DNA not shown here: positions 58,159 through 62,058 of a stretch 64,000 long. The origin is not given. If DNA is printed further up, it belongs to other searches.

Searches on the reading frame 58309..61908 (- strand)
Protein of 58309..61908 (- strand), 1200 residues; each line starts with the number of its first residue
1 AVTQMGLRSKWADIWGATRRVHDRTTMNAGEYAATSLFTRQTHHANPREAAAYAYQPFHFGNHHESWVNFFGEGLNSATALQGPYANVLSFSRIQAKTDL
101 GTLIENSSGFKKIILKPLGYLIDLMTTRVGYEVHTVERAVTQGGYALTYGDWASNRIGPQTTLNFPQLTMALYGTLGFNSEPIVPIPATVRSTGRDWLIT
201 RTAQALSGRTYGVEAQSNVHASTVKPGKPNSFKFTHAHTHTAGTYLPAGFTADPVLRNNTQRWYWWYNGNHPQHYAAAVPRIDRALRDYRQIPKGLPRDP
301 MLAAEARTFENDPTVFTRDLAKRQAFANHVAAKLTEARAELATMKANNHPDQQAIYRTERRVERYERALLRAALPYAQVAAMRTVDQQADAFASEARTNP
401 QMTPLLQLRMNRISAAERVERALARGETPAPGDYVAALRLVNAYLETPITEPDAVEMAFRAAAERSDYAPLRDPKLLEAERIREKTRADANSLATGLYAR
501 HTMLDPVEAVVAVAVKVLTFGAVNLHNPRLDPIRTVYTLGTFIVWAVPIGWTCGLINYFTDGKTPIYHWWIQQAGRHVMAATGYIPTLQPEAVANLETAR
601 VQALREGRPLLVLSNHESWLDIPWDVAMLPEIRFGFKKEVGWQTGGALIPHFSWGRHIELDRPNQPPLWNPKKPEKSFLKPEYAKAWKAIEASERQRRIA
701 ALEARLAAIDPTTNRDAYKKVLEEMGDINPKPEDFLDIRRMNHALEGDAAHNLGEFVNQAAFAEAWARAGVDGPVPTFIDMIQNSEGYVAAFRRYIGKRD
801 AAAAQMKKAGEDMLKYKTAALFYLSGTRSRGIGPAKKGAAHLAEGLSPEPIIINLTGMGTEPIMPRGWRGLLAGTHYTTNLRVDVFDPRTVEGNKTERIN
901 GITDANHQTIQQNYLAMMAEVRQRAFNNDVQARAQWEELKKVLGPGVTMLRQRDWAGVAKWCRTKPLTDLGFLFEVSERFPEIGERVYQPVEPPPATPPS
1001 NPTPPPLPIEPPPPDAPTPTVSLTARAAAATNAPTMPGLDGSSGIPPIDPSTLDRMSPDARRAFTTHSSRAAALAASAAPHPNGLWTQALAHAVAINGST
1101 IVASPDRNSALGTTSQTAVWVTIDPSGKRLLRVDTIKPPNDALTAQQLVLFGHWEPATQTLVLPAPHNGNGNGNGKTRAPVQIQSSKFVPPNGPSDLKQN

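Call 33: search_protein_representatives(protein=window:58309-61908:-)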
Query: 1200 residues. Proteins with E-value up to 0.001 (for the whole library): 20; up to 1e-10: 13; up to 1e-30: 1. The best 20 are listed.
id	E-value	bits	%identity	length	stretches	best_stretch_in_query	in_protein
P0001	1.5e-108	380.6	73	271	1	917-1199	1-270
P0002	1.2e-29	119.3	32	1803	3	799-962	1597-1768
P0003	1.3e-23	99.3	30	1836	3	400-665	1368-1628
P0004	6.6e-23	97.0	34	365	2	800-964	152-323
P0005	1.1e-22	96.2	28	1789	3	396-649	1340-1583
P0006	6.4e-22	93.7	26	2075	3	364-665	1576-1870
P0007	4.3e-21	91.0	27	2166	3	418-637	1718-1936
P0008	2.7e-20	88.3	30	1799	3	574-665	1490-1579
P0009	5.6e-17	77.3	28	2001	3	802-979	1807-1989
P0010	5.7e-17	77.3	26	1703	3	18-376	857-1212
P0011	1.2e-16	76.3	31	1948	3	572-664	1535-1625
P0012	2.4e-15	71.9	40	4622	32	175-207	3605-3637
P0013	3.3e-11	58.2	28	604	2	475-642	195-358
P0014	1.5e-09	52.8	34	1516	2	786-886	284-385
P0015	2.7e-09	51.9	32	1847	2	802-966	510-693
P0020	4.8e-05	37.8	28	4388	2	797-960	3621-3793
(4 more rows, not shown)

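Call 35: list_cluster_members(proteins=[P0001, P0002, P0003, P0005, P0006, P0007, P0008, P0009, P0010, P0011])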
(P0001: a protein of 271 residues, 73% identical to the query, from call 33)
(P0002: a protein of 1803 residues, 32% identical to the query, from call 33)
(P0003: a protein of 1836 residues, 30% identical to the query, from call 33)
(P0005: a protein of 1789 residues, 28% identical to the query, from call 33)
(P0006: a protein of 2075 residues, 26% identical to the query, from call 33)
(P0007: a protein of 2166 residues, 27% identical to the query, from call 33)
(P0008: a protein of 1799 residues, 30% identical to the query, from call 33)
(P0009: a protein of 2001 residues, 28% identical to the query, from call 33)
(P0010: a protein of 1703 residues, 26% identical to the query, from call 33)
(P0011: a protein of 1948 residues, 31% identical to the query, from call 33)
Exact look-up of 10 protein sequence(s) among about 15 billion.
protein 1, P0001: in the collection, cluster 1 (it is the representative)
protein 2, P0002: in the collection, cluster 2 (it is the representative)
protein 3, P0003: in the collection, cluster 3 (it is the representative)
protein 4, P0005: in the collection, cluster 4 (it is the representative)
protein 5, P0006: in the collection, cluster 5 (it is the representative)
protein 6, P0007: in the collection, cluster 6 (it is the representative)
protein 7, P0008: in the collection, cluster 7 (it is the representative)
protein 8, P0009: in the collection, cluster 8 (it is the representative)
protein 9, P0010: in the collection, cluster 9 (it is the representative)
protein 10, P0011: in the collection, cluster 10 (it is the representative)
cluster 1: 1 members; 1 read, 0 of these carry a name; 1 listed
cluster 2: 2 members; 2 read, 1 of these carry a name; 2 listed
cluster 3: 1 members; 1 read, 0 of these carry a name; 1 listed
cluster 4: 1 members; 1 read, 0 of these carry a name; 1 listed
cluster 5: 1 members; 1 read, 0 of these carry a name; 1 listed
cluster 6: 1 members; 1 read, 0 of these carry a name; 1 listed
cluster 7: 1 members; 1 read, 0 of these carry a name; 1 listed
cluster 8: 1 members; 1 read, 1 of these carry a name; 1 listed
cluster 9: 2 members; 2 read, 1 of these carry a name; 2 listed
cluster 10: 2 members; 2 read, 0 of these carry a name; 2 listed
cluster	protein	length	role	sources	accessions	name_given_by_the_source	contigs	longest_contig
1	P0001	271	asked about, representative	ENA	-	-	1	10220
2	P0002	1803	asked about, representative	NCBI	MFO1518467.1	MAG: 1-acyl-sn-glycerol-3-phosphate acyltransferase [bacterium]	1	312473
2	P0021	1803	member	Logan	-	-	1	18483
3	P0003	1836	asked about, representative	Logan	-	-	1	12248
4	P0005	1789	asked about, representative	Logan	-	-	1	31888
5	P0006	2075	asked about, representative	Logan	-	-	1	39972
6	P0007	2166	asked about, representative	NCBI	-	-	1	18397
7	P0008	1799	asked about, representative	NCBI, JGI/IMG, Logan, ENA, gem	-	-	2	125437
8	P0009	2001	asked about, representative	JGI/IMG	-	1-acyl-sn-glycerol-3-phosphate acyltransferase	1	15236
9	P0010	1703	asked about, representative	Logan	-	-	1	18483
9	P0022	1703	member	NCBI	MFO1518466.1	MAG: hypothetical protein U1F57_02180 [bacterium]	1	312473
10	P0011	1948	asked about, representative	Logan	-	-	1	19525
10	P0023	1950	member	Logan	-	-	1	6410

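Call 50: find_related_loci(query=A4, collection=genome_contigs, flank=10000)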
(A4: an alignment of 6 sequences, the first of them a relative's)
Query A4 (1799 aa) in genome_contigs; peptide patterns used: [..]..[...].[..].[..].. (x = any residue, [..] = any of these).
24 stretches matched a pattern; 3 encode a relative of the query (tblastn E <= 1e-3); 3 distinct loci.
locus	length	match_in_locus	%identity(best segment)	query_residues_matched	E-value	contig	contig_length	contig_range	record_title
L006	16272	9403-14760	33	1-1790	0e+0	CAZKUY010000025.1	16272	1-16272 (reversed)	MAG TPA_asm: uncultured Pseudomonadota bacterium isolate SRP286056_co1_460 genome assembly, contig: NODE_4361_length_162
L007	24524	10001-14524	37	295-1790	0e+0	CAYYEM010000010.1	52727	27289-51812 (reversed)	MAG TPA_asm: uncultured Pseudomonadota bacterium isolate binchicken_co105_427 genome assembly, contig: NODE_696_length_5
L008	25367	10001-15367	31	5-1788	0e+0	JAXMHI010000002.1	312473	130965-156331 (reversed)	MAG: bacterium isolate STL-UBA2 C4.194.fa-2, whole genome shotgun sequence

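Call 55: search_protein_families(library=pfam, proteins=[L008:8993-9769:-, L008:7588-8718:-, L008:5382-7214:-, L008:20668-21894:-, L008:21907-23583:-, L007:8078-9103:-, L007:6876-8012:-, L007:14505-15749:-, L006:8805-9326:-, L006:7656-8753:-])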
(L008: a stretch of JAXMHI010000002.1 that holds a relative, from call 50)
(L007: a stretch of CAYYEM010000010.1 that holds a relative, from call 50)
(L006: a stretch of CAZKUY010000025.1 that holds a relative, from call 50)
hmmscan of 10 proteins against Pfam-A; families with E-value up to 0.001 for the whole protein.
L008:8993-9769:- (258 aa): 1 family
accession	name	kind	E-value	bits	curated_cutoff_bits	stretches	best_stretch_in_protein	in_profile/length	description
PF00490.27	ALAD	-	5.9e-111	371.1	24.6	1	7-258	2-248/317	Delta-aminolevulinic acid dehydratase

L008:7588-8718:- (376 aa): 1 family
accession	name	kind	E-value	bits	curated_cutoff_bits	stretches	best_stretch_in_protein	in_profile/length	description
PF01312.24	Bac_export_2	-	2.6e-120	402.1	24.4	1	17-356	1-335/335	FlhB HrpN YscU SpaS Family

L008:5382-7214:- (610 aa): 2 families
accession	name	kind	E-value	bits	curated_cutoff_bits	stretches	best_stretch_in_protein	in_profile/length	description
PF13519.12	VWA_2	-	3.4e-09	37.7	27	1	42-158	3-107/107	von Willebrand factor type A domain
PF00092.34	VWA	-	7.1e-09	36.6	23.8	1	42-218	4-170/174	von Willebrand factor type A domain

L008:20668-21894:- (408 aa): 2 families
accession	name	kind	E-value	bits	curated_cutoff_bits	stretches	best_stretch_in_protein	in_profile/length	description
PF08245.18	Mur_ligase_M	-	1.3e-10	42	24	1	44-249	1-199/200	Mur ligase middle domain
PF02875.26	Mur_ligase_C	-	5.7e-10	40.6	28.4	1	278-377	1-105/127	Mur ligase, glutamate ligase domain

L008:21907-23583:- (558 aa): 5 families
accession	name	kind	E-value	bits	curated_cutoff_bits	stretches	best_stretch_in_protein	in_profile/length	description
PF07228.17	SpoIIE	-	5.7e-36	124.7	25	1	366-556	2-190/192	Stage II sporulation protein E (SpoIIE)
PF01590.32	GAF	-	5.1e-18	66.3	22.4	1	161-301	1-131/133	GAF domain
PF13185.12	GAF_2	-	1.5e-15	58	28.6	1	161-301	3-133/136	GAF domain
PF13581.12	HATPase_c_2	-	1e-13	51.9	27.4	1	46-134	34-127/127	Histidine kinase-like ATPase domain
PF13492.12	GAF_3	-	1.1e-09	39.3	27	1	161-300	1-124/129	GAF domain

L007:8078-9103:- (341 aa): 1 family
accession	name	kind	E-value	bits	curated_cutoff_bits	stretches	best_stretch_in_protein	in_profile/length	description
PF00490.27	ALAD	-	5.5e-148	492.7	24.6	1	19-338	2-316/317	Delta-aminolevulinic acid dehydratase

L007:6876-8012:- (378 aa): 1 family
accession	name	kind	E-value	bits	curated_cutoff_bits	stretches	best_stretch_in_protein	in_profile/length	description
PF01312.24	Bac_export_2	-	3.5e-118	395.1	24.4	1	19-358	1-335/335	FlhB HrpN YscU SpaS Family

L007:14505-15749:- (414 aa): 1 family
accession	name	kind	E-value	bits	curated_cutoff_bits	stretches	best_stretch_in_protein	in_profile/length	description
PF08245.18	Mur_ligase_M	-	2.8e-09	37.7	24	1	42-214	1-147/200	Mur ligase middle domain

L006:8805-9326:- (173 aa): 1 family
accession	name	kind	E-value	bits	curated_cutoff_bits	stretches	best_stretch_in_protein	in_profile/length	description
PF00490.27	ALAD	-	3.7e-33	115.5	24.6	1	23-134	2-113/317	Delta-aminolevulinic acid dehydratase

L006:7656-8753:- (365 aa): 1 family
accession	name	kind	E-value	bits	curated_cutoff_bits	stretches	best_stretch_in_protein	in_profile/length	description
PF01312.24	Bac_export_2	-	5.6e-118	394.4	24.4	1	6-345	1-335/335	FlhB HrpN YscU SpaS Family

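Call 56: search_protein_families(library=pfam, proteins=[L008:4255-5253:-, L008:2427-3998:-, L008:1627-2352:-, L007:4974-6533:-, L007:3625-4779:-, L007:2091-3584:-, L007:979-2094:-, L006:5543-7339:-, L006:4201-5397:-, L006:215-2872:-])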
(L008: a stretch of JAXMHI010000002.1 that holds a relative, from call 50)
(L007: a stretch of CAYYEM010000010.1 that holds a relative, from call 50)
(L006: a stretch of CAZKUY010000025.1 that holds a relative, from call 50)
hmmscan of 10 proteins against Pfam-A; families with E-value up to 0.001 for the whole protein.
L008:4255-5253:- (332 aa): 2 families
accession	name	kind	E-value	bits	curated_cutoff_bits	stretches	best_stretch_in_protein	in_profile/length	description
PF00691.25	OmpA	-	2.8e-22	79.3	27.2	1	225-321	2-98/98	OmpA family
PF05359.17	DUF748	-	7.3e-05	21.4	50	0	272-297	1012-1037/1037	Domain of Unknown Function (DUF748)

L008:2427-3998:- (523 aa): 0 families

L008:1627-2352:- (241 aa): 0 families

L007:4974-6533:- (519 aa): 1 family
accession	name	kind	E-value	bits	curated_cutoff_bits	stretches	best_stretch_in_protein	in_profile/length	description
PF13519.12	VWA_2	-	0.00011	23.2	27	1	26-126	3-90/107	von Willebrand factor type A domain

L007:3625-4779:- (384 aa): 0 families

L007:2091-3584:- (497 aa): 0 families

L007:979-2094:- (371 aa): 0 families

L006:5543-7339:- (598 aa): 2 families
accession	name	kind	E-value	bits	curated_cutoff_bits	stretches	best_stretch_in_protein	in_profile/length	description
PF13519.12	VWA_2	-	1.1e-07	32.9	27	1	27-143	3-107/107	von Willebrand factor type A domain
PF04151.21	PPC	-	5.5e-05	24.4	25.9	0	255-338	2-69/70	Bacterial pre-peptidase C-terminal domain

L006:4201-5397:- (398 aa): 0 families

L006:215-2872:- (885 aa): 0 families

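Call 59: find_related_loci(query=A4, collection=metagenome_contigs, flank=10000)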
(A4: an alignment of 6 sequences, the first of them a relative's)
Query A4 (1799 aa) in metagenome_contigs; peptide patterns used: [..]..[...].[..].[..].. (x = any residue, [..] = any of these).
24 stretches matched a pattern; 1 encode a relative of the query (tblastn E <= 1e-3); 1 distinct loci.
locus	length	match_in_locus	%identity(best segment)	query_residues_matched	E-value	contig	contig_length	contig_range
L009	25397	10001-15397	100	1-1799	0e+0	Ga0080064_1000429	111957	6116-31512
